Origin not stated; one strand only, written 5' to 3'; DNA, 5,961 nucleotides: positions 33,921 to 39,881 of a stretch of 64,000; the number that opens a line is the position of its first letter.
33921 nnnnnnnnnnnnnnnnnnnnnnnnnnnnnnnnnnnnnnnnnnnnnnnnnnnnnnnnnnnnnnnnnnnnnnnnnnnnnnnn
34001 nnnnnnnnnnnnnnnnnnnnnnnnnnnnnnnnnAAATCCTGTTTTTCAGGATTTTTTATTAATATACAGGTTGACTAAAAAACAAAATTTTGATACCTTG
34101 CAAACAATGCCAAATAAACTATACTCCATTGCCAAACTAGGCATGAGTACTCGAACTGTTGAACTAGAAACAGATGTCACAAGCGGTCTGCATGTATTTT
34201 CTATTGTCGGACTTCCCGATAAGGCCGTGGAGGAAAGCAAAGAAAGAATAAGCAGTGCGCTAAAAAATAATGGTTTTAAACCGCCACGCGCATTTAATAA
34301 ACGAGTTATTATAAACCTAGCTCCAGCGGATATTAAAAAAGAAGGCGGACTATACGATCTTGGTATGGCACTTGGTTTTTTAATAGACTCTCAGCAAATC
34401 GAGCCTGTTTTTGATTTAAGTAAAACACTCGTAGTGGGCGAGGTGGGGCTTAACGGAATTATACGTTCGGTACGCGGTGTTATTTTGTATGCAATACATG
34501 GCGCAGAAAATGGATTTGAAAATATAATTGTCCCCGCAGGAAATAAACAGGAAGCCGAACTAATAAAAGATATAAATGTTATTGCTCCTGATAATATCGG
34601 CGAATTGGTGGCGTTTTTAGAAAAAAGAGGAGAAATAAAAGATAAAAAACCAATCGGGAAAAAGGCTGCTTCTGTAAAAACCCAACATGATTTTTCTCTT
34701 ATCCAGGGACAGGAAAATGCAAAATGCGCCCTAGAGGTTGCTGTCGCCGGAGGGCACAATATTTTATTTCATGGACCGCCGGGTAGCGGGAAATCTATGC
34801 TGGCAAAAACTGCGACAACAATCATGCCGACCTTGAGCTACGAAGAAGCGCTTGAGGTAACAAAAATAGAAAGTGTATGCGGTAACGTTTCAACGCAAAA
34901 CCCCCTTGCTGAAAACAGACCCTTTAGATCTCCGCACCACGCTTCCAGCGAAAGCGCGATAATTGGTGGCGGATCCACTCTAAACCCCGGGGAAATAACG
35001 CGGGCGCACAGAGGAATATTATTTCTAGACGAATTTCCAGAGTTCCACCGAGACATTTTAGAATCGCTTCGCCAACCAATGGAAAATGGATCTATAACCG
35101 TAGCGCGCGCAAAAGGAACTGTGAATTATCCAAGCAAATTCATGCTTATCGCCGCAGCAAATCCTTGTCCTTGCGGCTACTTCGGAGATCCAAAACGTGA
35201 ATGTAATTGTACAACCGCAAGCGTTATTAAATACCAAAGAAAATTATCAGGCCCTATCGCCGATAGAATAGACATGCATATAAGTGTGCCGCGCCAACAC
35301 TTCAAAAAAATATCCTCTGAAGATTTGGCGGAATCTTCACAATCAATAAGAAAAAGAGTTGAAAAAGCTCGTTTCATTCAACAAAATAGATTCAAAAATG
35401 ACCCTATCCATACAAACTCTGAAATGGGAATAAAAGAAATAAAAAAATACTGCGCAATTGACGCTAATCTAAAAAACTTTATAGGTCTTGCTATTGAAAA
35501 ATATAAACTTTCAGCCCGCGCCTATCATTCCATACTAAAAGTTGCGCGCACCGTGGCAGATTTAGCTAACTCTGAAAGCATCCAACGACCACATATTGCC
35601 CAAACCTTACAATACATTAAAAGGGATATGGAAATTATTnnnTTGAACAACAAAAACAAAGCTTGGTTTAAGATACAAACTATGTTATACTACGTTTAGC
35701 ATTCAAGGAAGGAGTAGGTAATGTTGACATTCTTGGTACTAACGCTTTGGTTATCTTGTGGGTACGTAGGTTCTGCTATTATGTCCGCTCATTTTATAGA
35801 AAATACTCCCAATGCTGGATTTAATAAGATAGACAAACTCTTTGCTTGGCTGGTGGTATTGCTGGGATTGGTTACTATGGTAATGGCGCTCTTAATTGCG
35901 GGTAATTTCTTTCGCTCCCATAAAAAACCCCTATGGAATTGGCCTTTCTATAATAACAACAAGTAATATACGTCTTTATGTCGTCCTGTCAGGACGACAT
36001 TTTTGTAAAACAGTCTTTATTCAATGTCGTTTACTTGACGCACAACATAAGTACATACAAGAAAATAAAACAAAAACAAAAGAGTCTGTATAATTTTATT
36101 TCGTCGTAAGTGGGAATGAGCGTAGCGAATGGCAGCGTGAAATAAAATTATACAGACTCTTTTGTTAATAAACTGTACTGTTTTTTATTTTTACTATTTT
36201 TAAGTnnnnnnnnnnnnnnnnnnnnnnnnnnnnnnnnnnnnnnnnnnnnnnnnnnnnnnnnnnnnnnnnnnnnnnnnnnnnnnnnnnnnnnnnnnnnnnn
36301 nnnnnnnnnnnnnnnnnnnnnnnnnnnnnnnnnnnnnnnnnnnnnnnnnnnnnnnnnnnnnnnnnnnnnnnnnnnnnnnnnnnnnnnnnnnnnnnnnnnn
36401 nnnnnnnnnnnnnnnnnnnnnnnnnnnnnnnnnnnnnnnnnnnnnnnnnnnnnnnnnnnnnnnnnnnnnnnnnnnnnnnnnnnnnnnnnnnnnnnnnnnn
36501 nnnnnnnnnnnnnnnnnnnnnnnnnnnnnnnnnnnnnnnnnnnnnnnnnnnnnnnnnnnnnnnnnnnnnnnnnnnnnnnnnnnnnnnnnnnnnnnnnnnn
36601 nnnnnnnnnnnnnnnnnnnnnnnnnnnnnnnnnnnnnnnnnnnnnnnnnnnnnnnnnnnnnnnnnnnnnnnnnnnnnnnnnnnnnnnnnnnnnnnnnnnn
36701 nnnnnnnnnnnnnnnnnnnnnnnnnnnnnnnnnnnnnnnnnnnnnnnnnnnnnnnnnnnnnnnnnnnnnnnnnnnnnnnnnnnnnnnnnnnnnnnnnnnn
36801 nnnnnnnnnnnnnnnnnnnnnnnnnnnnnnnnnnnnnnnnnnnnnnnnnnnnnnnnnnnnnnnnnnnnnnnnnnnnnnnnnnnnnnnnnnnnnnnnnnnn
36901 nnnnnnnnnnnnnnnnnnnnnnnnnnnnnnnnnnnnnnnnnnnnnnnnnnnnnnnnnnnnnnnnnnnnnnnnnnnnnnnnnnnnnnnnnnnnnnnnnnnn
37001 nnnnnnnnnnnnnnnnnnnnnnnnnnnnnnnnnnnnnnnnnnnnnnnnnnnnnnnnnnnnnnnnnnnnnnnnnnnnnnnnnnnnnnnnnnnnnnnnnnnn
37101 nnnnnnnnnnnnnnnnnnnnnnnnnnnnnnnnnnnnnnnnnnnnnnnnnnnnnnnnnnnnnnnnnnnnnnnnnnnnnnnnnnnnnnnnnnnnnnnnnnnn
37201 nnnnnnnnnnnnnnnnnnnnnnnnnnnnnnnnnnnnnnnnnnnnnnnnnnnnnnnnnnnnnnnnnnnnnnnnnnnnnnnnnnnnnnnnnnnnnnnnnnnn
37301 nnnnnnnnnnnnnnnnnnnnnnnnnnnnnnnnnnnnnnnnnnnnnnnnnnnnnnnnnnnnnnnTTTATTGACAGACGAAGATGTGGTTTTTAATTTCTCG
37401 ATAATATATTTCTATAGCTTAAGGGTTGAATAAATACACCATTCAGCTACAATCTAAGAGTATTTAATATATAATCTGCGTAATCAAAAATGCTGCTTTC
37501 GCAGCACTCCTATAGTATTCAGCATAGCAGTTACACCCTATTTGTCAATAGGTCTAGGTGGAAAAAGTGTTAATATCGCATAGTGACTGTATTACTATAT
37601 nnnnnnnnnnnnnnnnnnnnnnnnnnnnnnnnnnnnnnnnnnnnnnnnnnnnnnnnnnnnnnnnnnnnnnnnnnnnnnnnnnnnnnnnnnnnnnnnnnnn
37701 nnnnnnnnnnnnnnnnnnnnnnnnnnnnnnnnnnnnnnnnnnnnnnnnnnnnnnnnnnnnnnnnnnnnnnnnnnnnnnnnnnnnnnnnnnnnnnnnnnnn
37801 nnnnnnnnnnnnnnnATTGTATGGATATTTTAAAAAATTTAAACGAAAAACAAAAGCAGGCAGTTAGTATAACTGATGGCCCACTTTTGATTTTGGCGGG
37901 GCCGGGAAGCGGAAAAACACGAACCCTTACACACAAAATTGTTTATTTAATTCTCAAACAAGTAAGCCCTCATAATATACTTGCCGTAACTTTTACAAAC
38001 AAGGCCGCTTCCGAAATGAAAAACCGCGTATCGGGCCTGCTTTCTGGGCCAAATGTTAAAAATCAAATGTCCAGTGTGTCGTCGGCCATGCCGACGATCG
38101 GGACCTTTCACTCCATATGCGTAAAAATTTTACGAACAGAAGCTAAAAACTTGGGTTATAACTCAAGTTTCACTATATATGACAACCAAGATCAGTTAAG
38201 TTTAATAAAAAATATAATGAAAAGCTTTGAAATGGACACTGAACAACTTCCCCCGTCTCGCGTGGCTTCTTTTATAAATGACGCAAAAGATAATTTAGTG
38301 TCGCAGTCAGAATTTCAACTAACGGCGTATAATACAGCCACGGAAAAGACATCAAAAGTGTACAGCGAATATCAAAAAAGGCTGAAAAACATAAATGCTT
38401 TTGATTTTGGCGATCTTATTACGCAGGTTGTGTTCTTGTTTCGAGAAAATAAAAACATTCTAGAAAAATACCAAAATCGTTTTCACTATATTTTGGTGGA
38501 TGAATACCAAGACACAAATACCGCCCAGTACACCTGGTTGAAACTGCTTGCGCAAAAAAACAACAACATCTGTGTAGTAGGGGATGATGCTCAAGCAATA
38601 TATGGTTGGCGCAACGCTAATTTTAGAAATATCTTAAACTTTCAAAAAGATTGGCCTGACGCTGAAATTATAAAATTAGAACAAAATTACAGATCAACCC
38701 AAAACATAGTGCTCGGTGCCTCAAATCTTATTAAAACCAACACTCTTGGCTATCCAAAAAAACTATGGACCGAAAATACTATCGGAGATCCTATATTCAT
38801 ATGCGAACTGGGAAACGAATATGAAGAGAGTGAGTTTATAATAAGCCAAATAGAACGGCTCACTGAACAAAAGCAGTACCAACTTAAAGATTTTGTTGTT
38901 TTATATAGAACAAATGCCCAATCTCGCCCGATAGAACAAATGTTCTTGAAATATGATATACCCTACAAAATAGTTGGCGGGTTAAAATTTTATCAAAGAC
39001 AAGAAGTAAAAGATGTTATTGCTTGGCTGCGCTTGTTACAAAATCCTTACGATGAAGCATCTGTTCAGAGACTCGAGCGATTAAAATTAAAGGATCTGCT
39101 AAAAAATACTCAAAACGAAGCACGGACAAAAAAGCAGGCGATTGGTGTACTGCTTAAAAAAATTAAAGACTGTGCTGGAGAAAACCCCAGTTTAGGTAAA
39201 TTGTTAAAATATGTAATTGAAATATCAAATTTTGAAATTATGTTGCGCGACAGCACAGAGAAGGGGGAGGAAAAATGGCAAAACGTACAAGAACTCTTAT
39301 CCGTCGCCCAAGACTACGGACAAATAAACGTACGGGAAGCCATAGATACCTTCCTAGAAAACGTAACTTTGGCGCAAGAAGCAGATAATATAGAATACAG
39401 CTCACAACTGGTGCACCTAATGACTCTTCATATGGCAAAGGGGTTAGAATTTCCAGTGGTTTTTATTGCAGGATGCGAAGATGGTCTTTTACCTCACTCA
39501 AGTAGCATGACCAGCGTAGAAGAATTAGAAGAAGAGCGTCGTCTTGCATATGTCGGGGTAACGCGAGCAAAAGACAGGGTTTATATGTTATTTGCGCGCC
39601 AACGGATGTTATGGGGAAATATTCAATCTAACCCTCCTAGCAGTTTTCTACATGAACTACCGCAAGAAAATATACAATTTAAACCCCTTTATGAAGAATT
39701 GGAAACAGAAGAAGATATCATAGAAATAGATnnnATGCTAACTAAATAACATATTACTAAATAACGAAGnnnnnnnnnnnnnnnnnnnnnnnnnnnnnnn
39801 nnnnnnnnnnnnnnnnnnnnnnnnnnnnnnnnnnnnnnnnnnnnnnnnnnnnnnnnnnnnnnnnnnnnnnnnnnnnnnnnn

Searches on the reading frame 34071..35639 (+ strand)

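Call 38: search_protein_families(library=pfam, proteins=[window:34071-35639:+], max_evalue=0.001)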
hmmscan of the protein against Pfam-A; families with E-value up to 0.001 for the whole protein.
window:34071-35639:+ (523 aa): 8 families
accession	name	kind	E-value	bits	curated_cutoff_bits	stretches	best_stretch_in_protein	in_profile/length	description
PF01078.27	Mg_chelatase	-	1.1e-89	299.7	20.3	1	207-412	1-205/207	Magnesium chelatase, subunit ChlI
PF13541.12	ChlI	-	2.3e-36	124.8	27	1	33-158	2-121/121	Subunit ChlI of Mg-chelatase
PF13335.12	Mg_chelatase_C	-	4.6e-29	101.3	26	1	421-515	2-93/94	Magnesium chelatase, subunit ChlI C-terminal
PF00493.29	MCM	-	4.3e-11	42.8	23.3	1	301-371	109-178/224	MCM P-loop domain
PF07728.20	AAA_5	-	1.5e-10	41.7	22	1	230-367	1-125/139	AAA domain (dynein-related subfamily)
PF00004.35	AAA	-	6.2e-05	23.9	21.2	1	231-364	1-109/131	ATPase family associated with various cellular activities (AAA)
PF00158.32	Sigma54_activat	-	6.4e-05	23.1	20.2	1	224-364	18-142/168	Sigma-54 interaction domain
PF07724.20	AAA_2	-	0.00019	22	27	0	230-352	5-113/166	AAA domain (Cdc48 subfamily)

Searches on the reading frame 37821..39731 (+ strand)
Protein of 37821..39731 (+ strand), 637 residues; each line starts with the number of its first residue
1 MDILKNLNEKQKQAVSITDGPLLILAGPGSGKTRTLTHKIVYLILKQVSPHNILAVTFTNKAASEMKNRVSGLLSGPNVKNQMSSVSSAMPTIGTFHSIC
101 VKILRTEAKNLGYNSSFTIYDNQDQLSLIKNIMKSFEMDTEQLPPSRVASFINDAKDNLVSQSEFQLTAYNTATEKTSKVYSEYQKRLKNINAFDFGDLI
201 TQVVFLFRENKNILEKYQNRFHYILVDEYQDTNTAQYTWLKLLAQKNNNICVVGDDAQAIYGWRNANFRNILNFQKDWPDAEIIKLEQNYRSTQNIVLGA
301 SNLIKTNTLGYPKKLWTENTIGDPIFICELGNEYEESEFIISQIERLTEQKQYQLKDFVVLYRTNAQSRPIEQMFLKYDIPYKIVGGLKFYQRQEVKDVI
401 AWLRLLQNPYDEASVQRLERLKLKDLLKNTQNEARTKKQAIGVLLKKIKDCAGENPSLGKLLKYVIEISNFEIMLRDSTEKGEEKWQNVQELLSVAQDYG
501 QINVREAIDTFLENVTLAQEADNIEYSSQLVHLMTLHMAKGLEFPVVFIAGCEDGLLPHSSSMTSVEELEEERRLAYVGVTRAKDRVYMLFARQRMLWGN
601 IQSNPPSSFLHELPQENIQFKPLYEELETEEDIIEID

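Call 38: search_protein_families(library=pfam, proteins=[window:37821-39731:+], max_evalue=0.001)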
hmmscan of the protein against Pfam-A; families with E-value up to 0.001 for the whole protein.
window:37821-39731:+ (637 aa): 7 families
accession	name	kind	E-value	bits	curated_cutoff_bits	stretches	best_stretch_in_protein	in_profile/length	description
PF00580.27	UvrD-helicase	-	5.9e-92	308.6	23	1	7-278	1-270/271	UvrD/REP helicase N-terminal domain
PF13361.12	UvrD_C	-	9.6e-68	229.6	25.6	2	284-445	1-161/350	UvrD-like helicase C-terminal domain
PF13245.12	AAA_19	-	2.5e-21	76.7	25.1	1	11-262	1-132/134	AAA domain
PF13538.12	UvrD_C_2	-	8.3e-10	38.8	27.4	1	531-589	2-51/52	UvrD-like helicase C-terminal domain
PF13086.12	AAA_11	-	1e-07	32.5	27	1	7-258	2-249/257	AAA domain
PF01443.25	Viral_helicase1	-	1.2e-07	32.3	21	0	513-588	160-225/228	Viral superfamily 1 RNA helicase core domain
PF13604.12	AAA_30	-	1.6e-05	25.2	27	0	7-70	2-66/191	AAA domain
